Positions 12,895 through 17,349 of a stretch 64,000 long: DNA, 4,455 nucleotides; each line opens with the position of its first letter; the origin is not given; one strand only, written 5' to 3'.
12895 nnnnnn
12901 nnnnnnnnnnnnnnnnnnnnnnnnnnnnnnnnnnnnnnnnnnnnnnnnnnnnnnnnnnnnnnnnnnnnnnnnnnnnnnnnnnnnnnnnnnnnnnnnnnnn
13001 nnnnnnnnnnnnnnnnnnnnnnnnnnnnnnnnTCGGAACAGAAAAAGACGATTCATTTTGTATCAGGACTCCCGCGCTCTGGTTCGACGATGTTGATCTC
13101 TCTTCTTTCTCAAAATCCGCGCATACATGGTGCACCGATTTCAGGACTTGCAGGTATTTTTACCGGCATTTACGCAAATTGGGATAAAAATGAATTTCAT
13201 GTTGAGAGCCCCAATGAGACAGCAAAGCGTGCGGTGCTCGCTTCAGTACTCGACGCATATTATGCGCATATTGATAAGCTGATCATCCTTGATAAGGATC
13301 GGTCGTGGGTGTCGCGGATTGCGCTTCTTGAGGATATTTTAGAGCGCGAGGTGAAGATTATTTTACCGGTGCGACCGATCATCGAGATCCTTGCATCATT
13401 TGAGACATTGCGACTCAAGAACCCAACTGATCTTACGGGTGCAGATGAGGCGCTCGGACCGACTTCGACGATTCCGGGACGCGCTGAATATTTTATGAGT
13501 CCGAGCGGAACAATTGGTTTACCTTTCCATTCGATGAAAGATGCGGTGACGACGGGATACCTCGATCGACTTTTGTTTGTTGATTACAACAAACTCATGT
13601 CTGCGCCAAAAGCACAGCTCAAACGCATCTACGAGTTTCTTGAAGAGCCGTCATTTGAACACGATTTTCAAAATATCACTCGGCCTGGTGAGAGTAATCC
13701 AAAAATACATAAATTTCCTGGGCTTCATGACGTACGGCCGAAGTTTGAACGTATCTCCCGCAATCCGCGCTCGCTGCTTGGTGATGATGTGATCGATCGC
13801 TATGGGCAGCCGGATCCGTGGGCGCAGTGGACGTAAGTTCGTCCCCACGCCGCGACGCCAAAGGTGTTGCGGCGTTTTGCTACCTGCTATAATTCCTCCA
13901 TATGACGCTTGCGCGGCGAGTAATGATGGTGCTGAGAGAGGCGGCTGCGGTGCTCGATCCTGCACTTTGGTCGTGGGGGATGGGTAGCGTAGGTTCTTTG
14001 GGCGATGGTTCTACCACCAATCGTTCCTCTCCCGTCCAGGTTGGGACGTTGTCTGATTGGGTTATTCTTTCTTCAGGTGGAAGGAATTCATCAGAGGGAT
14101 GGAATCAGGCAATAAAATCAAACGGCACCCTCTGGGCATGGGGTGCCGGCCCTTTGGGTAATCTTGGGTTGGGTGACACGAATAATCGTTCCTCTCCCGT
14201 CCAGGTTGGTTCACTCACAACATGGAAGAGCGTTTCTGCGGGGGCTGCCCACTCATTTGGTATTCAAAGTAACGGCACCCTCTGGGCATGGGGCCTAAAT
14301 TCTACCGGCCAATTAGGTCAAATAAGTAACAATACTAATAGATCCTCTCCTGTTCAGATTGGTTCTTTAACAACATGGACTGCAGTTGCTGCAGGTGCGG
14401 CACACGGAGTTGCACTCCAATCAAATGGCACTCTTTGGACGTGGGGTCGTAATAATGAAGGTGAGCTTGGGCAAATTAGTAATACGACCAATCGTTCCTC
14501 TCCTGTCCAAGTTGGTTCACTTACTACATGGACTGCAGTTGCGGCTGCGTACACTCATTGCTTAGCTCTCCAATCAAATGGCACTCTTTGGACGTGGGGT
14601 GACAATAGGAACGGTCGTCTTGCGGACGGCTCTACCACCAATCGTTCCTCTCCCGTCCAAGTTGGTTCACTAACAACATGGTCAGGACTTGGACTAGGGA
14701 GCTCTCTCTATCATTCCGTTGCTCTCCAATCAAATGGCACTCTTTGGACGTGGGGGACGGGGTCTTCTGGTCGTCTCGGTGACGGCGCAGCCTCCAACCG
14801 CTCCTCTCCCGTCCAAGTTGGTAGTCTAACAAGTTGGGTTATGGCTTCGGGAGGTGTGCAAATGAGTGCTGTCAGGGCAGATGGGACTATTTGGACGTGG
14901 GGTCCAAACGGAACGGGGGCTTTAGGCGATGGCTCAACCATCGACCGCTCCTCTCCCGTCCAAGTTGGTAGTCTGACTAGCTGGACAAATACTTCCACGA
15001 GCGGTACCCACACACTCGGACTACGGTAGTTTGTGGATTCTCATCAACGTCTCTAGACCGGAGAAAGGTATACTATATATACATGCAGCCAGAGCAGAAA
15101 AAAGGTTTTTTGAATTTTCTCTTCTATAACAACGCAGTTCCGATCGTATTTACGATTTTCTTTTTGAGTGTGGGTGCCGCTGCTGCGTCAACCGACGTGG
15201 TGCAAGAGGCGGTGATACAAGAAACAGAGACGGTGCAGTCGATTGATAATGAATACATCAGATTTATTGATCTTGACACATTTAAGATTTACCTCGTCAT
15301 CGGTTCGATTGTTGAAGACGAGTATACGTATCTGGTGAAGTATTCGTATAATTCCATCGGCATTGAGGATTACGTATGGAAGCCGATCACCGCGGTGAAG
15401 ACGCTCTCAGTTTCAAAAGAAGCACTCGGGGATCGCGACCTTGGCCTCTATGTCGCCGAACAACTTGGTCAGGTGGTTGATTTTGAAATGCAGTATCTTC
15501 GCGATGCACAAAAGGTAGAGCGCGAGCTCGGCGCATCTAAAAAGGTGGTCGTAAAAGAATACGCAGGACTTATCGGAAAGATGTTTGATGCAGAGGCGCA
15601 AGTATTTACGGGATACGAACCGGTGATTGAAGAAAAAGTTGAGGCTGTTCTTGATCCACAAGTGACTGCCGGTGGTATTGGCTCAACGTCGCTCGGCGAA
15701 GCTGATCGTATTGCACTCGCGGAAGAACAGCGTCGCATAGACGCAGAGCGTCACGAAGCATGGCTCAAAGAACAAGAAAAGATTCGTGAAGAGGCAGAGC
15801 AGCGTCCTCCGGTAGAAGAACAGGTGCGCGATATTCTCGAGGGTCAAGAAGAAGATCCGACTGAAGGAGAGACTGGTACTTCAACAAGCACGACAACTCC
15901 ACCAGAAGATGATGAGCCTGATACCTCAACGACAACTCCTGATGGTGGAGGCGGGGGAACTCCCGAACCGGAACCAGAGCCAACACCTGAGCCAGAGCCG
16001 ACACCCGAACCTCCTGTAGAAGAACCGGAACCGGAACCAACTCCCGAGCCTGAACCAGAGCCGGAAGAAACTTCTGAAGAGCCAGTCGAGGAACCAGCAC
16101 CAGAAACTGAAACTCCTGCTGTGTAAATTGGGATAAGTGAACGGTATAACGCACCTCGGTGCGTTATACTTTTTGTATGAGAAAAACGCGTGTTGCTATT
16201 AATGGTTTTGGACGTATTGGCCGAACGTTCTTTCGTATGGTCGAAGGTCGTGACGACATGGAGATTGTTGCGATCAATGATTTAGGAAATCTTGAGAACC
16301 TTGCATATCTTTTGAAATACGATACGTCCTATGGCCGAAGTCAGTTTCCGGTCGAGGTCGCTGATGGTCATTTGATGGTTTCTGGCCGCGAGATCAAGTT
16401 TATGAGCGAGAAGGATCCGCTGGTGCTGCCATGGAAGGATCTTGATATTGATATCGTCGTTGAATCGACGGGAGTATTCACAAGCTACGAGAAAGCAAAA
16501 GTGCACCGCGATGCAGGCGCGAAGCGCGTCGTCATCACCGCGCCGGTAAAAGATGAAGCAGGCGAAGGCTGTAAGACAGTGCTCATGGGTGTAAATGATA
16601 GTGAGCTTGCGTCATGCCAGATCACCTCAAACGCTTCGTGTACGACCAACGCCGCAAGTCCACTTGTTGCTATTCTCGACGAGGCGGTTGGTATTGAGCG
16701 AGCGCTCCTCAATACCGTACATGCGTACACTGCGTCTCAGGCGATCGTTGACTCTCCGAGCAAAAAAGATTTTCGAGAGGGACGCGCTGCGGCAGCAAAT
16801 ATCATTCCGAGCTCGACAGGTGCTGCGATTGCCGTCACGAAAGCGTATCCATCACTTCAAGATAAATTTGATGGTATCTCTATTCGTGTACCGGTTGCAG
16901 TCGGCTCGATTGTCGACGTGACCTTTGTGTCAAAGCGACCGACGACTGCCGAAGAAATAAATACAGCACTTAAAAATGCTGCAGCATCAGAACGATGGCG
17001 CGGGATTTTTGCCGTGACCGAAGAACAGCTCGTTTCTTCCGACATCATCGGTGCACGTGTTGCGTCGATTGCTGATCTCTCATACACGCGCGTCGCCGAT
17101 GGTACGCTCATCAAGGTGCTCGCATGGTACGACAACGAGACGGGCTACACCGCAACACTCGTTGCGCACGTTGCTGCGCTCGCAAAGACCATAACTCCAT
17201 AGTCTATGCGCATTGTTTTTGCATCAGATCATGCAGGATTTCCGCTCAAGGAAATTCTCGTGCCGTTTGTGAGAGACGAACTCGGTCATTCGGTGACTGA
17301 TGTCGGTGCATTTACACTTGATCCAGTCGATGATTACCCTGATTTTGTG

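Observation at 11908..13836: Unusual fusion of a GT9 heptosyltransferase-family domain with a sulfotransferase domain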

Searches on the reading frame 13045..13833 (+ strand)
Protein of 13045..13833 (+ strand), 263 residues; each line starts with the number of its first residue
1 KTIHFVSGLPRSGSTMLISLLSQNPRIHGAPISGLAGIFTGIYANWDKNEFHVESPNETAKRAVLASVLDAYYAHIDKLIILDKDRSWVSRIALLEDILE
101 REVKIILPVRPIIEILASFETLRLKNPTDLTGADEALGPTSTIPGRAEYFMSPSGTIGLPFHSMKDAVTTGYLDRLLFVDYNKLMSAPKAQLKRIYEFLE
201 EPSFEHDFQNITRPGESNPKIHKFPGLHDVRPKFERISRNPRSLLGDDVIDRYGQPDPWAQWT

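Call 100: find_related_loci(query=A3, collection=viral_contigs, flank=8000)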
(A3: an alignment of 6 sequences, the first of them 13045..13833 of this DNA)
Query A3 (263 aa) in viral_contigs; peptide patterns used: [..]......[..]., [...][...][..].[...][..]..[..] (x = any residue, [..] = any of these).
600 stretches matched a pattern (row limit reached: there are more); 531 encode a relative of the query (tblastn E <= 1e-3); the best 80 are kept; 80 distinct loci.
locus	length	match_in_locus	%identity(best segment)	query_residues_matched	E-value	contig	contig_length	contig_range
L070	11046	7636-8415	48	3-262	5e-83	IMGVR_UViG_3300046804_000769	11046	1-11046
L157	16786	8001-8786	48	1-262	1e-81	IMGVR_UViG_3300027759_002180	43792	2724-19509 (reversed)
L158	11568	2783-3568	48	1-262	1e-81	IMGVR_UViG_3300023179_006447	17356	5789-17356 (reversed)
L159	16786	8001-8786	48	1-262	3e-80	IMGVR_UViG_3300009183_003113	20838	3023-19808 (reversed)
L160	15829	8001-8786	48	1-262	3e-80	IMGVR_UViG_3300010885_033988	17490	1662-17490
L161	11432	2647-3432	47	1-262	1e-78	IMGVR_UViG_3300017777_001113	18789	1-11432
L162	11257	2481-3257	47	1-262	9e-79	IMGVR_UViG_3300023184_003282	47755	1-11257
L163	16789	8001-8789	46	1-263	1e-78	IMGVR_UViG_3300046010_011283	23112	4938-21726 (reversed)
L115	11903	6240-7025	47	1-262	1e-78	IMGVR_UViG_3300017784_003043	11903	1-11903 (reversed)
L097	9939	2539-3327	46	1-263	1e-78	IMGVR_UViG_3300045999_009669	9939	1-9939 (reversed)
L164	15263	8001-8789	46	1-263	1e-78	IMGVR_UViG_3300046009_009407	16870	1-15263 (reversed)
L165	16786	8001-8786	45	1-262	3e-78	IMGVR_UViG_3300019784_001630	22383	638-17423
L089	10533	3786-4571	46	1-262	1e-77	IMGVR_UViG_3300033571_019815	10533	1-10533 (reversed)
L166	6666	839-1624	45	1-262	3e-77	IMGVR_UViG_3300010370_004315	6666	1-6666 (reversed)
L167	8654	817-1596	46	3-262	7e-77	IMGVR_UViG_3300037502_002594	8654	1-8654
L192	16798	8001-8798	38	1-263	5e-53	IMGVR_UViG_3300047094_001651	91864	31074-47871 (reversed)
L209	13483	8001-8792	36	1-261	3e-51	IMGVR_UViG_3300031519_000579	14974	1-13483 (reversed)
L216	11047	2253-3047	33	1-261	1e-49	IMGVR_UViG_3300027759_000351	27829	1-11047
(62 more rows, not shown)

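Call 104: search_solved_structures(query=L209:2503-4299:+, max_evalue=0.01)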
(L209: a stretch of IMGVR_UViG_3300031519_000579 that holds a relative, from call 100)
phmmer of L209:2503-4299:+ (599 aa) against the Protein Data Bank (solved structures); distinct sequences matched with E-value up to 0.01: 3.
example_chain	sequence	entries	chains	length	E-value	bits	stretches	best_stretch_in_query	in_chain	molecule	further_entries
8pjx_A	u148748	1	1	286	3.1e-07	32.9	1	324-540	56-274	SAKe6FR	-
4ch9_A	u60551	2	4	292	0.00079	21.7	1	327-561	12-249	KELCH-LIKE PROTEIN 3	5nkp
5yy8_A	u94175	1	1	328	0.0081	18.4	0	250-481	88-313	Influenza virus NS1A-binding protein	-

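Call 105: search_solved_structures(query=L216:5040-6770:+, max_evalue=0.01)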
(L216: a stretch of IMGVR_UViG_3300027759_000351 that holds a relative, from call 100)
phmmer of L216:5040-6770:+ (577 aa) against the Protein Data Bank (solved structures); distinct sequences matched with E-value up to 0.01: 0.

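Call 106: search_solved_structures(query=L192:5503-6159:+, max_evalue=0.01)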
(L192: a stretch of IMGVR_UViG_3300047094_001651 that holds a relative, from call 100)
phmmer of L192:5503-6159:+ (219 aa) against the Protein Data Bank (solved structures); distinct sequences matched with E-value up to 0.01: 1.
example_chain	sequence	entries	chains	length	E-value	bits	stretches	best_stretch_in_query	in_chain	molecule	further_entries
2c0n_A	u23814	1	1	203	0.00016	24.7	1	34-142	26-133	A197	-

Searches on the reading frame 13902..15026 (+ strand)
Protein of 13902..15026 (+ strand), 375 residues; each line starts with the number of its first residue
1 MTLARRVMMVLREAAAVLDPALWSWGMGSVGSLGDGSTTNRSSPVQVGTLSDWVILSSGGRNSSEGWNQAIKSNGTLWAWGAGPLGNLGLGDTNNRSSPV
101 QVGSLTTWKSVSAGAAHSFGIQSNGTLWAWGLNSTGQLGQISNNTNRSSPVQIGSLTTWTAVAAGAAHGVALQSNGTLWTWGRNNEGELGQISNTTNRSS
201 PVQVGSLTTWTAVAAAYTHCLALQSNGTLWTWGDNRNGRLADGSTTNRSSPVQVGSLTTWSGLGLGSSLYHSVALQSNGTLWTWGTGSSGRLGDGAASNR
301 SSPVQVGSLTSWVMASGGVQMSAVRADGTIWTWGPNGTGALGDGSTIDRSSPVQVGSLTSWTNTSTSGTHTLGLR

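Call 3: search_protein_families(library=pfam, proteins=[window:13902-15026:+], max_evalue=0.1)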
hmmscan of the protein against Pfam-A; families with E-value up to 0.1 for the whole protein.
window:13902-15026:+ (375 aa): 4 families
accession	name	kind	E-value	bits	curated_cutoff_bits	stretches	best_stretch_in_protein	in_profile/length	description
PF00415.24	RCC1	-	8.8e-66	218.7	21.7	7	124-172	1-50/50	Regulator of chromosome condensation (RCC1) repeat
PF25390.1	WD40_RLD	-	7e-65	220.1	150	1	22-372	2-362/363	RCC1-like domain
PF13540.12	RCC1_2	-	9.9e-29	98.8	22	4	160-187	2-29/30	Regulator of chromosome condensation (RCC1) repeat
PF25384.1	Alsin_RLD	-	1.3e-10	41.6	100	2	76-153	243-317/405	Alsin RCC1-like domain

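Call 57: search_protein_families(library=phrogs, proteins=[window:13902-15026:+], max_evalue=0.001)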
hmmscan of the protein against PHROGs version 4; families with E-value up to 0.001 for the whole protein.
window:13902-15026:+ (375 aa): 3 families
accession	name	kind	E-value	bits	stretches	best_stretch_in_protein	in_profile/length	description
phrog_7220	-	DNA, RNA and nucleotide metabolism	4.6e-41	141.7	2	117-349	42-269/1734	regulator of chromosome condensation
phrog_4219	-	DNA, RNA and nucleotide metabolism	1.7e-37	130.2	2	213-361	543-691/867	regulator of chromosome condensation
phrog_16766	-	DNA, RNA and nucleotide metabolism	1.1e-26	94.6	2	22-243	116-326/763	regulator of chromosome condensation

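Call 73: search_dna_similar(query=window:13902-15026:+, collection=phages, mode=protein, max_rows=40, rows=spread)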
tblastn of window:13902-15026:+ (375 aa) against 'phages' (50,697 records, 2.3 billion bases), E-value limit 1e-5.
Records with a match: 24; places in all: 81; records where one place covers at least 80% of the query: 5.
Best place of each record, by identity: <60% 24.
By first word of the organism name: Clostridioides 5; Bacteriophage 4; Synechococcus 3; Brevibacillus 3; Aphanizomenon 2; Pseudomonas 2; Clostridium 2; Marine 1; Planktothrix 1; Peptoclostridium 1.
By host as written in the record: Clostridioides difficile 3; Brevibacillus laterosporus 3; Synechococcus sp. KCZYC6 2; - 2; Pseudomonas protegens Pf-5 2; Clostridium difficile 2; Synechococcus elongatus PCC 7942 = FACHB-805 1; Clostridioides sp. ES-S-0173-01 1; and 8 more.
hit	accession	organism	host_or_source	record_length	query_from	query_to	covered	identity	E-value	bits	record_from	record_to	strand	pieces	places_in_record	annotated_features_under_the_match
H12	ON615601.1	Synechococcus phage BUCT-ZZ01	Synechococcus elongatus PCC 7942 = ...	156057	11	375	97%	40.4%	5e-52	191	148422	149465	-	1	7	BNR repeat domain protein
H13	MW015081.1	Synechococcus phage S-SRM01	Synechococcus sp. KCZYC6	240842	3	375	99%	37.0%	6e-42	162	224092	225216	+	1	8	hypothetical protein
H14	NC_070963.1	Synechococcus phage S-SRM01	Synechococcus sp. KCZYC6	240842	3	375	99%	37.0%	6e-42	162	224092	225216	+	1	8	regulator of chromosome condensation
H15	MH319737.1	Marine virus AG-345-E08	single cell amplified by WGA-X; seawater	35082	22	375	94%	37.2%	4e-33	136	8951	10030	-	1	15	record has no annotation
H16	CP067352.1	Clostridioides phage ES-S-0173-01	Clostridioides sp. ES-S-0173-01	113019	19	375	95%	25.8%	3e-20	99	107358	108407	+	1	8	record has no annotation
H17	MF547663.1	Clostridioides phage LIBA2945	Clostridioides difficile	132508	72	355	76%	26.6%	3e-10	68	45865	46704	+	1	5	RCC1 domain-containing protein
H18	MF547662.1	Clostridioides phage LIBA6276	Clostridioides difficile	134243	72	355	76%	26.6%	3e-10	68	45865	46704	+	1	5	RCC1 domain-containing protein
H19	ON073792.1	Aphanizomenon phage Yong-DA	Aphanizomenon flos-aquae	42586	87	345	69%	28.8%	8e-7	57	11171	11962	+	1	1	dockerin domain-containing protein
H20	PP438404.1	Aphanizomenon phage Afl-JY11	Aphanizomenon flos-aquae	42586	87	345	69%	28.8%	8e-7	57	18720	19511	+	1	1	hypothetical protein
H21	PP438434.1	Planktothrix phage Pag-JY44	Planktothrix agardhii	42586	87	345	69%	28.8%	8e-7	57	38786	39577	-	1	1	hypothetical protein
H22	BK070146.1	Bacteriophage sp.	Helicobacter sp. MIT 05-5293 genome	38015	2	254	67%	28.6%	5e-10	67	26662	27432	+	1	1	hypothetical protein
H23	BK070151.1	Bacteriophage sp.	Helicobacter sp. 13S00477-4 genome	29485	109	343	63%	29.3%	9e-10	66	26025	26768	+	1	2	hypothetical protein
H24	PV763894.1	Pseudomonas phage Ppr_SeaP2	Pseudomonas protegens Pf-5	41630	98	359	70%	25.6%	2e-6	56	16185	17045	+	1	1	regulator of chromosome condensation RCC1 domain-containing protein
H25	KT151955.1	Brevibacillus phage Jenst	Brevibacillus laterosporus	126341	22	251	61%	27.7%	5e-8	61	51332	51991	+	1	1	putative regulator of chromosome condenstation family protein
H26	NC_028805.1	Brevibacillus phage Jenst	Brevibacillus laterosporus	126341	22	251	61%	27.7%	5e-8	61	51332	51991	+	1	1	regulator of chromosome condensation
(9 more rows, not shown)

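Call 74: get_annotated_region(hit=H17, flank=3000)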
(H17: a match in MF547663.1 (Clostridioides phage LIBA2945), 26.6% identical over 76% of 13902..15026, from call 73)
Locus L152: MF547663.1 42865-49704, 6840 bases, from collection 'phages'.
description: Clostridioides phage LIBA2945, complete genome.
organism: Clostridioides phage LIBA2945 (NCBI taxid 2069615)
taxonomy: Viruses; Duplodnaviria; Heunggongvirae; Uroviricota; Caudoviricetes
host: Clostridioides difficile; source: hospital; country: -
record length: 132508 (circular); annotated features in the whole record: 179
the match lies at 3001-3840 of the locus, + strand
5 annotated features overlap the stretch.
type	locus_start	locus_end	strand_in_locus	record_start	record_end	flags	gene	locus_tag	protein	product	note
CDS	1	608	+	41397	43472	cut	-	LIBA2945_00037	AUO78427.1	tail fiber protein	-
CDS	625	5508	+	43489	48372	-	-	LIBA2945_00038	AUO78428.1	RCC1 domain-containing protein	alpha-tubulin suppressor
CDS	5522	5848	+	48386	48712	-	-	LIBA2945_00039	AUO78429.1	hypothetical protein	-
CDS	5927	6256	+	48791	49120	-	-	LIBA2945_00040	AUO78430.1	tail fiber protein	-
CDS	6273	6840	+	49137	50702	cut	-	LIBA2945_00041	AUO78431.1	glycine rich protein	-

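Call 75: get_annotated_region(hit=H24, flank=3000)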
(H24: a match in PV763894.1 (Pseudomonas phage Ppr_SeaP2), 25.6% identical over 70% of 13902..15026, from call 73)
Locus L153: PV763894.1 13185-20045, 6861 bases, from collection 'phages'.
description: Pseudomonas phage Ppr_SeaP2, complete genome.
organism: Pseudomonas phage Ppr_SeaP2 (NCBI taxid 3446275)
taxonomy: Viruses
host: Pseudomonas protegens Pf-5; source: soil; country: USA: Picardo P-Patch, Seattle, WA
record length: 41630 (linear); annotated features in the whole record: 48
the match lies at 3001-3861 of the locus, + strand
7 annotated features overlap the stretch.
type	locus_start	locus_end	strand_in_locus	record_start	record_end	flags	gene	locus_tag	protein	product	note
CDS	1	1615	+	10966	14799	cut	-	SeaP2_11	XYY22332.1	lytic transglycosylase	-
CDS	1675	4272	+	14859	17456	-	-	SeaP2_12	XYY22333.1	regulator of chromosome condensation RCC1 domain-containing protein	-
CDS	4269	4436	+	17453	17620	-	-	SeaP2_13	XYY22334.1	hypothetical protein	-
CDS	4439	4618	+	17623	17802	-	-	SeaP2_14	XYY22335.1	hypothetical protein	-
CDS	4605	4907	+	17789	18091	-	-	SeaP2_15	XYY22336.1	hypothetical protein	-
CDS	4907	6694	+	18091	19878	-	-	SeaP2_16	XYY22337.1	endonuclease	-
CDS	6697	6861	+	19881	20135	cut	-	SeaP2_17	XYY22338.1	hypothetical protein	-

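Call 76: get_annotated_region(hit=H25, flank=3000)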
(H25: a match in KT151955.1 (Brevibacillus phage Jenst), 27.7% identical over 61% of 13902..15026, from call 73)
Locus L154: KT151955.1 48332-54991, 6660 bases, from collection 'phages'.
description: Brevibacillus phage Jenst, complete genome.
organism: Brevibacillus phage Jenst (NCBI taxid 1691954)
taxonomy: Viruses; Duplodnaviria; Heunggongvirae; Uroviricota; Caudoviricetes; Jenstvirus; Jenstvirus jenst
host: Brevibacillus laterosporus; source: honeybee debris; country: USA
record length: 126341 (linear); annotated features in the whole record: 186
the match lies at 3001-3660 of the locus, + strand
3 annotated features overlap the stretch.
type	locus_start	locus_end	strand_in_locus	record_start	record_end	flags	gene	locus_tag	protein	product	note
CDS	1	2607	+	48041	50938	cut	-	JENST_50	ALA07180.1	putative regulator of chromosome condensation protein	-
CDS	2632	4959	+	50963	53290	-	-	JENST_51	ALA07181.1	putative regulator of chromosome condenstation family protein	-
CDS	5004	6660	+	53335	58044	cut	-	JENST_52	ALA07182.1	hypothetical protein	-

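Call 77: get_annotated_region(hit=H22, flank=3000)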
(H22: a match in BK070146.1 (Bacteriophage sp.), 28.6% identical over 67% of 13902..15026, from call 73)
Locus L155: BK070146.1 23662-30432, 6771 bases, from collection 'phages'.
description: TPA_asm: Bacteriophage sp. isolate Hsp05_5293_1 prophage genomic sequence.
organism: Bacteriophage sp. (NCBI taxid 38018)
taxonomy: Viruses
host: Helicobacter sp. MIT 05-5293 genome; source: -; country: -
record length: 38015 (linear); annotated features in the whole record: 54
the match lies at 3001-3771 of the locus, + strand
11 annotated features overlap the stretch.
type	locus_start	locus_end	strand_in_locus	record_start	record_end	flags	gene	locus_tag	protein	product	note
CDS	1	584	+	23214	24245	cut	-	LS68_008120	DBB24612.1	hypothetical protein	Derived by automated computational analysis using gene prediction method: Protein Homology.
CDS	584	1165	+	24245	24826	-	-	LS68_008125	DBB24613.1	hypothetical protein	Derived by automated computational analysis using gene prediction method: Protein Homology.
CDS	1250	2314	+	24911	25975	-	-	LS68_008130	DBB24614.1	hypothetical protein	Derived by automated computational analysis using gene prediction method: GeneMarkS-2+.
CDS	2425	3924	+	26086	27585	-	-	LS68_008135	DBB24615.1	hypothetical protein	Derived by automated computational analysis using gene prediction method: Protein Homology.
CDS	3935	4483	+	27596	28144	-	-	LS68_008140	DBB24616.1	hypothetical protein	Derived by automated computational analysis using gene prediction method: GeneMarkS-2+.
CDS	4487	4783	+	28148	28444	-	-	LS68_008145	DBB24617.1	hypothetical protein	Derived by automated computational analysis using gene prediction method: GeneMarkS-2+.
CDS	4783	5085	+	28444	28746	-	-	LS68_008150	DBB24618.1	hypothetical protein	Derived by automated computational analysis using gene prediction method: Protein Homology.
CDS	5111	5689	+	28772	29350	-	-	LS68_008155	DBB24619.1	hypothetical protein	Derived by automated computational analysis using gene prediction method: GeneMarkS-2+.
CDS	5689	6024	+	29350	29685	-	-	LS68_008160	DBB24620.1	hypothetical protein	Derived by automated computational analysis using gene prediction method: GeneMarkS-2+.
CDS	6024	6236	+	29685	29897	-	-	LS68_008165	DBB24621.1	hypothetical protein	Derived by automated computational analysis using gene prediction method: GeneMarkS-2+.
CDS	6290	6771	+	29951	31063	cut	-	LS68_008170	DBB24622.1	phage tail protein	Derived by automated computational analysis using gene prediction method: Protein Homology.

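Call 78: get_annotated_region(hit=H13, flank=6000)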
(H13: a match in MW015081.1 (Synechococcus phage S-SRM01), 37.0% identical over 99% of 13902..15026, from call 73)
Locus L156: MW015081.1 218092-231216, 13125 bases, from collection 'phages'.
description: Synechococcus phage S-SRM01, complete genome.
organism: Synechococcus phage S-SRM01 (NCBI taxid 2781608)
taxonomy: Viruses; Duplodnaviria; Heunggongvirae; Uroviricota; Caudoviricetes; Kyanoviridae; Serangoonvirus; Serangoonvirus essarone
host: Synechococcus sp. KCZYC6; source: Serangoon Reservoir; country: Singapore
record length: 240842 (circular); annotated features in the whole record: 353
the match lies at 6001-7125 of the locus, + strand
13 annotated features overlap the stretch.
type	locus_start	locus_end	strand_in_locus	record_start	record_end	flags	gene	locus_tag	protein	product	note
CDS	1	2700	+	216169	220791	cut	-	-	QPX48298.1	hypothetical protein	-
CDS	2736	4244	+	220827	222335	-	-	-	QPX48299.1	putative tail fiber protein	-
CDS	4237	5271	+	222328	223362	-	-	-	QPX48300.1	hypothetical protein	-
CDS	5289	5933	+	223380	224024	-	-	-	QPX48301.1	hypothetical protein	-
CDS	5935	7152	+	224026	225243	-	-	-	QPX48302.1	hypothetical protein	-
CDS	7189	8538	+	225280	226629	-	-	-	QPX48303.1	tetratricopeptide repeat protein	-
CDS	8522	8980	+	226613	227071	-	-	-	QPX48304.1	hypothetical protein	-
CDS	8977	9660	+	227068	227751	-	-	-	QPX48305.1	hypothetical protein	-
CDS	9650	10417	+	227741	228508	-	-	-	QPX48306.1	hypothetical protein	-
CDS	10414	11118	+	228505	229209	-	-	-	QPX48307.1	hypothetical protein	-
CDS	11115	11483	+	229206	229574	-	-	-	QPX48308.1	hypothetical protein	-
CDS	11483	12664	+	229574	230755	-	-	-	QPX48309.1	hypothetical protein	-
CDS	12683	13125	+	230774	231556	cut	-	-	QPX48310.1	sulfotransferase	-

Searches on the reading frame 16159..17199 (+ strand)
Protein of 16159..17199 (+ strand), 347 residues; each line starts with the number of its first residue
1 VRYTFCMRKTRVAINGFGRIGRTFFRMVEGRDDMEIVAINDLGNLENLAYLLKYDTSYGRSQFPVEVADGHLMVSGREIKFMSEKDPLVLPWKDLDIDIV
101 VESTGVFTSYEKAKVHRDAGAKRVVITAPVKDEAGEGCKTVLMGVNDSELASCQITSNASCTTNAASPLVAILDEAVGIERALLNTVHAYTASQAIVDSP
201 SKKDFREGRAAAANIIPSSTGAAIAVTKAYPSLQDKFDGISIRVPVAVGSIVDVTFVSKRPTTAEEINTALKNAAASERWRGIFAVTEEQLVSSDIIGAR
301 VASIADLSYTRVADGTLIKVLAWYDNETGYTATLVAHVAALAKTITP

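Call 28: search_protein_families(library=pfam, proteins=[window:16159-17199:+], max_evalue=0.001)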
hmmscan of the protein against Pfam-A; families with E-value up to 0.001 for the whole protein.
window:16159-17199:+ (347 aa): 2 families
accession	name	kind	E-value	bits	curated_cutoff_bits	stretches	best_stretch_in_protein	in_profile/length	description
PF02800.25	Gp_dh_C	-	6.2e-52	175.8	24.4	1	168-324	3-158/158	Glyceraldehyde 3-phosphate dehydrogenase, C-terminal domain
PF00044.30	Gp_dh_N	-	3.1e-36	124.1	31.7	1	11-109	2-100/101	Glyceraldehyde 3-phosphate dehydrogenase, NAD binding domain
